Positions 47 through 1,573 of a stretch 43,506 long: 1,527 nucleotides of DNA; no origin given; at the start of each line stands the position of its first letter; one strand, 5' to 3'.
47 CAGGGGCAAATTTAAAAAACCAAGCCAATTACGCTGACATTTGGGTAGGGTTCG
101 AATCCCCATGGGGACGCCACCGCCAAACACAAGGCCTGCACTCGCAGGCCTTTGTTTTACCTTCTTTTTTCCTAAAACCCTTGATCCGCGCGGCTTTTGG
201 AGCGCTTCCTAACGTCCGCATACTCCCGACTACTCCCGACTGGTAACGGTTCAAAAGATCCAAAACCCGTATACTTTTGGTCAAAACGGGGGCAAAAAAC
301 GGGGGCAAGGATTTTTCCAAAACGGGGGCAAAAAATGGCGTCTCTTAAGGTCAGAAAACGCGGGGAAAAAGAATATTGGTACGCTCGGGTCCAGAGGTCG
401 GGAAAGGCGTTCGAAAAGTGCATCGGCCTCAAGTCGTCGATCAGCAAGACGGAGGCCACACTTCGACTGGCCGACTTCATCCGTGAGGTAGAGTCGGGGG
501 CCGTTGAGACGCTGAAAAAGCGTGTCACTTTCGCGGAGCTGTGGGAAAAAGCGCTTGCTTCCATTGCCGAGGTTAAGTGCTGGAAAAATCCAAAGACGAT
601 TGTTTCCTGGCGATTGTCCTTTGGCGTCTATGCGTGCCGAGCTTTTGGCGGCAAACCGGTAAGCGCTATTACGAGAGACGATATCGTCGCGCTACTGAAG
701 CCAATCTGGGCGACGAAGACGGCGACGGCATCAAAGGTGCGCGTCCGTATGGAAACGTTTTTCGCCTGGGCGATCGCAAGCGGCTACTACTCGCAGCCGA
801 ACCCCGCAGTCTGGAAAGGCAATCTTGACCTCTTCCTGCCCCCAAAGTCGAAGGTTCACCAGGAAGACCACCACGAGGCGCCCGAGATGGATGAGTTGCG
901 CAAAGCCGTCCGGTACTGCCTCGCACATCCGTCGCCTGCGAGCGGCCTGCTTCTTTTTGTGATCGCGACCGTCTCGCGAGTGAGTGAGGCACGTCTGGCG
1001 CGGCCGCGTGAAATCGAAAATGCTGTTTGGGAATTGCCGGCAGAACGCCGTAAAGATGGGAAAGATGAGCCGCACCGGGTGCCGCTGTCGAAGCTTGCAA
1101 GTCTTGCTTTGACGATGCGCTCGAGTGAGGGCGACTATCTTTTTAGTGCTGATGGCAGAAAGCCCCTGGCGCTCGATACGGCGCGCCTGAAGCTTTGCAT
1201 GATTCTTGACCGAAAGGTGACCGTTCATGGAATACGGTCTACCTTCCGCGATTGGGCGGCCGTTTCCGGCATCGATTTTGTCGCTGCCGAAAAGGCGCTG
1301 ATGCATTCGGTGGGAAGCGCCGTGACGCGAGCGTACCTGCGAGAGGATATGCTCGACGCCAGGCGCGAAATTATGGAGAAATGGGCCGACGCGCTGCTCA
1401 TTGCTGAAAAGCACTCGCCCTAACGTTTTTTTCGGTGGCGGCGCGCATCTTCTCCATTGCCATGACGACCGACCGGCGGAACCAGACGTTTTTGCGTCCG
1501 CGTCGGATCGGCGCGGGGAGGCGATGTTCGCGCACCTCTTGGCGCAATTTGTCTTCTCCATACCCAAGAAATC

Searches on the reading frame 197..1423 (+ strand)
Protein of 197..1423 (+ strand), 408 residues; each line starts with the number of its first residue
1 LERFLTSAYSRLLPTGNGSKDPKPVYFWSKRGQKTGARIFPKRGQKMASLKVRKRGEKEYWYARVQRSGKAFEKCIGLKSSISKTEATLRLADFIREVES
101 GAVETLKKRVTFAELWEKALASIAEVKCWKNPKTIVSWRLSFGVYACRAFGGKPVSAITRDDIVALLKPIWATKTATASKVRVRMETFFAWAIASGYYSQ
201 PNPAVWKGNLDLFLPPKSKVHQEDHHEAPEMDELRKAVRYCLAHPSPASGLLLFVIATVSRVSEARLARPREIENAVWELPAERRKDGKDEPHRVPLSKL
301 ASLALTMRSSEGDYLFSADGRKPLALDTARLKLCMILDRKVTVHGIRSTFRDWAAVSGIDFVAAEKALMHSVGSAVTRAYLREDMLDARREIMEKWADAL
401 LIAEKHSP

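Call 94: search_protein_families(library=phrogs, proteins=[window:197-1423:+], max_evalue=0.00001)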
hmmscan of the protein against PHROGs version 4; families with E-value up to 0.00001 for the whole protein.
window:197-1423:+ (408 aa): 2 families
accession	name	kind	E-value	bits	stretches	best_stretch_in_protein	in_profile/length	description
phrog_1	-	integration and excision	2e-40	140.7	1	42-402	102-453/611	integrase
phrog_216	-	integration and excision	1.7e-11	44.8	1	179-400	16-244/301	integrase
